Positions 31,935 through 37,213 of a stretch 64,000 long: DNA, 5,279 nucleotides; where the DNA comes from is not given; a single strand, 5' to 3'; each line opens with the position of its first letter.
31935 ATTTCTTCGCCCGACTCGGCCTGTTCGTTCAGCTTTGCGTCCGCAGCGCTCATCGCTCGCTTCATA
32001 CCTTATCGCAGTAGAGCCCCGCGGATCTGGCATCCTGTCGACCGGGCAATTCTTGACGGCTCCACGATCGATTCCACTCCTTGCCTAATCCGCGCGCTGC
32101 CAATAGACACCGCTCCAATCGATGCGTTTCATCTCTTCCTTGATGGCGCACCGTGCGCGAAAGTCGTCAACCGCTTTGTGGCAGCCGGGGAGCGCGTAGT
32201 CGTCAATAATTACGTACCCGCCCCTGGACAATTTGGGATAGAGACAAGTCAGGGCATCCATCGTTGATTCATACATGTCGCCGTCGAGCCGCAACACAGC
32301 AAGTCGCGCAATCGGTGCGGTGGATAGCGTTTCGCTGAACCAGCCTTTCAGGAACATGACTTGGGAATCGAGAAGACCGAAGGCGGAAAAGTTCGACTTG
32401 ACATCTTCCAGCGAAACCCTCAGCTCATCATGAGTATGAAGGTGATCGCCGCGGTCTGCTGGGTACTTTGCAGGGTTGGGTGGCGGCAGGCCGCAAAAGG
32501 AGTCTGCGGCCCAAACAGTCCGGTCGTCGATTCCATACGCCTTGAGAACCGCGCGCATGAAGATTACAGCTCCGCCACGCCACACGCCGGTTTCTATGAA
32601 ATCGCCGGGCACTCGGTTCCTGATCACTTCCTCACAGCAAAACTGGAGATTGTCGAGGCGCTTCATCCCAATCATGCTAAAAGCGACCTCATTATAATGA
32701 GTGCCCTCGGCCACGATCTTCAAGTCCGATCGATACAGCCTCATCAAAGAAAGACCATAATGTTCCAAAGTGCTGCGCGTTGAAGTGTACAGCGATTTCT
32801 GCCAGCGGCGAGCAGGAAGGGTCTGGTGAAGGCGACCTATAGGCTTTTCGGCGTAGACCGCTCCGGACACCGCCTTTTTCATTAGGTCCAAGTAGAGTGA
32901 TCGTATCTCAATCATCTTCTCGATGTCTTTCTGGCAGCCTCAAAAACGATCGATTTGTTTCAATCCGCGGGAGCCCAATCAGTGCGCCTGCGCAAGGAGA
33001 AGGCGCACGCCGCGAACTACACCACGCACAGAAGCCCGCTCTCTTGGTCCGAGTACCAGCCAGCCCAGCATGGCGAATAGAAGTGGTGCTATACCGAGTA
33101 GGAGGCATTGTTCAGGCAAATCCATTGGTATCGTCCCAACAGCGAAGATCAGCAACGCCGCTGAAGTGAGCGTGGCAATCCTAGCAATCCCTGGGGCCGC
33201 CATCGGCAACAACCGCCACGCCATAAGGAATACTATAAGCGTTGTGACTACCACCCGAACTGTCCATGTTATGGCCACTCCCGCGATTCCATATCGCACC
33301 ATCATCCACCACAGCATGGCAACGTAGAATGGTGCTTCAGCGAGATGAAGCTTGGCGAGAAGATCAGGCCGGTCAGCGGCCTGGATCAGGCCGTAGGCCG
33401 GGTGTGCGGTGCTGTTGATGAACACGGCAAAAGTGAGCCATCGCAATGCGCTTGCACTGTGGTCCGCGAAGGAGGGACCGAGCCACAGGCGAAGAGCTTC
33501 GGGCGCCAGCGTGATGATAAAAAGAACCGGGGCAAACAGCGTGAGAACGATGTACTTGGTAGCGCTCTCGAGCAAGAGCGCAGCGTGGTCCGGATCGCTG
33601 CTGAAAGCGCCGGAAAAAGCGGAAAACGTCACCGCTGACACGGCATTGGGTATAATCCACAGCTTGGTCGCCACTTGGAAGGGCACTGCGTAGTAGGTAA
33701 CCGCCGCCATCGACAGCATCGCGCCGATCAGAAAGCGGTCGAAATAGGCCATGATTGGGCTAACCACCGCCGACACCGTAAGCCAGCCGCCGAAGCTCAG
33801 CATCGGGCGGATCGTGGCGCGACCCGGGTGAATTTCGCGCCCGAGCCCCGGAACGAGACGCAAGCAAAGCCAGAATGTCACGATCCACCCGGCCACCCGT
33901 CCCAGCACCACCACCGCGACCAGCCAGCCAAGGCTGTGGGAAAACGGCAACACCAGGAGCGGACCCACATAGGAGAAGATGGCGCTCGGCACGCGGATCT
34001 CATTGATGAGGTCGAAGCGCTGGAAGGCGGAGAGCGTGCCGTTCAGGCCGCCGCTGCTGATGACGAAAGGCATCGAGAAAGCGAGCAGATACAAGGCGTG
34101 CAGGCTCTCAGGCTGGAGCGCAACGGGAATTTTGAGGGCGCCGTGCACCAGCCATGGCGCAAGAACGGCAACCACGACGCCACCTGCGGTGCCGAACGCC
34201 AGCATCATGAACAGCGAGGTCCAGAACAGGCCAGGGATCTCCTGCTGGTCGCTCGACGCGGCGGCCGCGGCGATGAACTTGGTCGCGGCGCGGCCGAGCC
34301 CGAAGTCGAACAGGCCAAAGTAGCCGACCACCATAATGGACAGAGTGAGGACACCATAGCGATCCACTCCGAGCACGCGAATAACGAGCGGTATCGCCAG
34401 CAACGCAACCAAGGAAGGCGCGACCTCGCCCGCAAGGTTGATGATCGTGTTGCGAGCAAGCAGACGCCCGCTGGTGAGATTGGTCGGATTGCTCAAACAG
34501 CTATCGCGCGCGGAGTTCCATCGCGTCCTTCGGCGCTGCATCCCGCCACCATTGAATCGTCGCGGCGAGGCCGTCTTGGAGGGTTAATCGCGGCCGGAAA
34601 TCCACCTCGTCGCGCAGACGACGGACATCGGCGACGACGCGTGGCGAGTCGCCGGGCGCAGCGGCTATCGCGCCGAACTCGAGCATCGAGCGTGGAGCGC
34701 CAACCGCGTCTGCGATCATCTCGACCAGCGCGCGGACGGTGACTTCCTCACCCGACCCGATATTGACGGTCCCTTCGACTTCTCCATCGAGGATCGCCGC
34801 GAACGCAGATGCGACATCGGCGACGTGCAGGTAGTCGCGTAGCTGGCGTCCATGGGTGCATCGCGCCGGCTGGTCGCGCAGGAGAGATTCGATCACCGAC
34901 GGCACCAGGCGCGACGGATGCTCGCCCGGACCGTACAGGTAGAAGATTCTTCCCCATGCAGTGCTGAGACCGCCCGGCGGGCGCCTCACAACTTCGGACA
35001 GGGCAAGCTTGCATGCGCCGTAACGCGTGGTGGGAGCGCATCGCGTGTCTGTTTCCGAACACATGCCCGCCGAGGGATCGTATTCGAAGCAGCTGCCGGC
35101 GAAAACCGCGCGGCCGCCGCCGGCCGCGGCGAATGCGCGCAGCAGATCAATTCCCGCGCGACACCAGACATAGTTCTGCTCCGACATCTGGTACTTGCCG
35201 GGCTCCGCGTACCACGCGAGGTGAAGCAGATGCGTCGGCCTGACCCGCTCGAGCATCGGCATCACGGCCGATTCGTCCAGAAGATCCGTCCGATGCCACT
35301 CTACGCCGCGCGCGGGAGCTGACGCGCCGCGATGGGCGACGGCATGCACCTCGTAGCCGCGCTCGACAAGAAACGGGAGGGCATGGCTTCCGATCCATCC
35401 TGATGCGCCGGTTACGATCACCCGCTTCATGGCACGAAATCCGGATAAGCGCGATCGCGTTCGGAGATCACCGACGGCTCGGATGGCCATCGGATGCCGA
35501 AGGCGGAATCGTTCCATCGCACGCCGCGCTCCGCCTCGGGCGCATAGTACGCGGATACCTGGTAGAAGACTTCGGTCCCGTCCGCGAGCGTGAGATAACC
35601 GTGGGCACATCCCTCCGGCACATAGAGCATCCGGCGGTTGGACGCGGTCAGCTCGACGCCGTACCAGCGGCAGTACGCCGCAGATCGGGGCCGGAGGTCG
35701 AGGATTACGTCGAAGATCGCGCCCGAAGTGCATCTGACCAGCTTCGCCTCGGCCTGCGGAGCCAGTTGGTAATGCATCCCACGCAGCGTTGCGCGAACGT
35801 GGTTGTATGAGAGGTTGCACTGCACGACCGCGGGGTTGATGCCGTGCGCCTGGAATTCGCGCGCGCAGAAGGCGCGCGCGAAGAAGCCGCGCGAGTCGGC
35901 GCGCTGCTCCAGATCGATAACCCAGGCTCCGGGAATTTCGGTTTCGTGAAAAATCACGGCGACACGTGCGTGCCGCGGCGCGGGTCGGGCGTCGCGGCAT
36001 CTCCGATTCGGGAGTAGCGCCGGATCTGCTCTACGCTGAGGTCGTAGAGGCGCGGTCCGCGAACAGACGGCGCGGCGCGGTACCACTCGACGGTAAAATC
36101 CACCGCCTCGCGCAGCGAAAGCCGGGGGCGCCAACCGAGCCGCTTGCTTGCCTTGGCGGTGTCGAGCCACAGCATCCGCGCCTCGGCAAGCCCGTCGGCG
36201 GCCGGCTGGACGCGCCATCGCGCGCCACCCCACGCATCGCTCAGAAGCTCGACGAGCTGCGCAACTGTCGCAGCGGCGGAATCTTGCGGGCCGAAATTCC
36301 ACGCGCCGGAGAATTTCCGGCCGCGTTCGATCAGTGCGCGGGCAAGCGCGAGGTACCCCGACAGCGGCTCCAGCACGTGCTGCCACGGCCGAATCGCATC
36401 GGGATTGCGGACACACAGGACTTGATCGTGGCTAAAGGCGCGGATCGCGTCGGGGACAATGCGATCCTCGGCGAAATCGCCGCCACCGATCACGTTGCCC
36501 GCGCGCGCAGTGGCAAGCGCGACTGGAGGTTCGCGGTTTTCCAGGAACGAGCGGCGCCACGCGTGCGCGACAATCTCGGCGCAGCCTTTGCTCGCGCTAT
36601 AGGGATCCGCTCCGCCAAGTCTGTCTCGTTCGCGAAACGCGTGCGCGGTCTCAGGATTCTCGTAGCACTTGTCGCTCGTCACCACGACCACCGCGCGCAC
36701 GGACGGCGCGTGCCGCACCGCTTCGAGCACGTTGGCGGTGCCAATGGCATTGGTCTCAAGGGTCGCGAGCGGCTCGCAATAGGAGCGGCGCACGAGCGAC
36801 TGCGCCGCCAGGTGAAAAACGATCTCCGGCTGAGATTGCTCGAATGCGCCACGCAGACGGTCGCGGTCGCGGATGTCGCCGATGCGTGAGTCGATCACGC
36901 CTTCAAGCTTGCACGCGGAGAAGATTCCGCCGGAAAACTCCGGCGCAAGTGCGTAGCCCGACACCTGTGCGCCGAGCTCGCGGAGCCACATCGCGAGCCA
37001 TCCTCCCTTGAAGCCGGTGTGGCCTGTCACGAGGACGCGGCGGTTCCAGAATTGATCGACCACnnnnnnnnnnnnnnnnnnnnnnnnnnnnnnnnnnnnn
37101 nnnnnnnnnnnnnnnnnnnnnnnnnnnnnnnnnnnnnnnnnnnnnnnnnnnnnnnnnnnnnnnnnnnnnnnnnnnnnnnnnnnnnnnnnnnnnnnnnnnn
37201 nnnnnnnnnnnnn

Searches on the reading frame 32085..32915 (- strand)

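Call 5: search_protein_families(library=pfam, proteins=[window:32085-32915:-], max_evalue=0.01)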
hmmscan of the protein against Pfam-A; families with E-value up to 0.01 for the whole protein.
window:32085-32915:- (276 aa): 2 families
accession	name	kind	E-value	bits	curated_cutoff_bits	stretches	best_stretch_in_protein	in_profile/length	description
PF05711.17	TylF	-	2.5e-97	325.7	23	1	6-274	2-264/264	Macrocin-O-methyltransferase (TylF)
PF13578.12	Methyltransf_24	-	1.9e-08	35.6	26.3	1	107-240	1-105/105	Methyltransferase domain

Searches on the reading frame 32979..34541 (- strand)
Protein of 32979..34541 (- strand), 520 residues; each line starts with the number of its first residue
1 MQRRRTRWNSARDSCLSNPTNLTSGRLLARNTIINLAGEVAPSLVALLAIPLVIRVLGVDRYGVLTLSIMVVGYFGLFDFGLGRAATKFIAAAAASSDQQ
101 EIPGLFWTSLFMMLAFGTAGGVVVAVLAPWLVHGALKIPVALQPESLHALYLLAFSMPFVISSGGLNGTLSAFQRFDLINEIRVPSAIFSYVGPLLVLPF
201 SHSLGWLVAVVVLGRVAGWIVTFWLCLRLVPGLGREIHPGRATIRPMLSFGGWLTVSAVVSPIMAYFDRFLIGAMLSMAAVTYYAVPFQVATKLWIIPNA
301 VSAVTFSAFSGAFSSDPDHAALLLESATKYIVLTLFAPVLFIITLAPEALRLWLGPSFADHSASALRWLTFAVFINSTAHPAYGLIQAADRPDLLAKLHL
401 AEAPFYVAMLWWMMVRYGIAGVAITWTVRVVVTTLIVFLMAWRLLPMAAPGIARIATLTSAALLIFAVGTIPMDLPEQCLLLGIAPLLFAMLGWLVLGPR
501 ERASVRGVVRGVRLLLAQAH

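Call 4: search_protein_families(library=pfam, proteins=[window:32979-34541:-], max_evalue=0.01)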
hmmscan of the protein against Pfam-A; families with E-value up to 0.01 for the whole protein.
window:32979-34541:- (520 aa): 2 families
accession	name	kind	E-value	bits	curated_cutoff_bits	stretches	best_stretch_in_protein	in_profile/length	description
PF01943.22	Polysacc_synt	-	5.4e-18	65.8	28.2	1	28-306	1-267/274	Polysaccharide biosynthesis protein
PF13440.11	Polysacc_synt_3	-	8.9e-15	55.1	23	1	54-360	3-290/293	Polysaccharide biosynthesis protein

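Call 6: search_protein_families(library=ncbifam, proteins=[window:32979-34541:-], max_evalue=0.01)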
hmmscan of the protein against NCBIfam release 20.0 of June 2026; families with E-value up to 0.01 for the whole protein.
window:32979-34541:- (520 aa): 2 families
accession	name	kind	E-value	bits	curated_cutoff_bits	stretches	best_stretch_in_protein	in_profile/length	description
NF007773.0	PRK10459.1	equivalog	1.4e-09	37.5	273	1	45-446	24-408/492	MOP flippase family protein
NF047674.1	TeichurnBiosyTuaB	equivalog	0.00072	18.7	580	1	45-445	25-403/469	teichuronic acid biosynthesis protein TuaB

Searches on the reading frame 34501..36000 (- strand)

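Call 4: search_protein_families(library=pfam, proteins=[window:34501-36000:-], max_evalue=0.01)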
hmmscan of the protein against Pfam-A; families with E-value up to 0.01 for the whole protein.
window:34501-36000:- (499 aa): 4 families
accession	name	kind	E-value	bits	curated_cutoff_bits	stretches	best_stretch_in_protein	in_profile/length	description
PF01370.27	Epimerase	-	7.7e-40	137.2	20.9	1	194-415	1-240/240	NAD dependent epimerase/dehydratase family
PF16363.11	GDP_Man_Dehyd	-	4.4e-22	79.4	27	1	195-479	1-330/332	GDP-mannose 4,6 dehydratase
PF04321.23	RmlD_sub_bind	-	4.3e-09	36.3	27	1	193-441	2-239/287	RmlD substrate binding domain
PF13460.12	NAD_binding_10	-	0.0053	17.1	27.2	0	198-251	1-59/184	NAD(P)H-binding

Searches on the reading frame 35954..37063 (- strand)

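Call 4: search_protein_families(library=pfam, proteins=[window:35954-37063:-], max_evalue=0.01)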
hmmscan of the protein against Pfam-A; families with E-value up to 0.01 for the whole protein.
window:35954-37063:- (369 aa): 6 families
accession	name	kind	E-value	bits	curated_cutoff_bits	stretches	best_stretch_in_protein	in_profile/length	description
PF16363.11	GDP_Man_Dehyd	-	7.3e-36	124.7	27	1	11-321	1-329/332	GDP-mannose 4,6 dehydratase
PF01370.27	Epimerase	-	1.9e-29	103.2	20.9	1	10-243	1-227/240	NAD dependent epimerase/dehydratase family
PF02719.21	Polysacc_synt_2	-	5.1e-14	52.6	20.2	1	53-194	52-174/293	Polysaccharide biosynthesis protein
PF01073.25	3Beta_HSD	-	1e-05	25.2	22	1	12-164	2-155/280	3-beta hydroxysteroid dehydrogenase/isomerase family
PF04321.23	RmlD_sub_bind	-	3.8e-05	23.3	27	1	9-163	2-133/287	RmlD substrate binding domain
PF07993.18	NAD_binding_4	-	0.0058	16.2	20.1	0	79-171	89-193/258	Male sterility protein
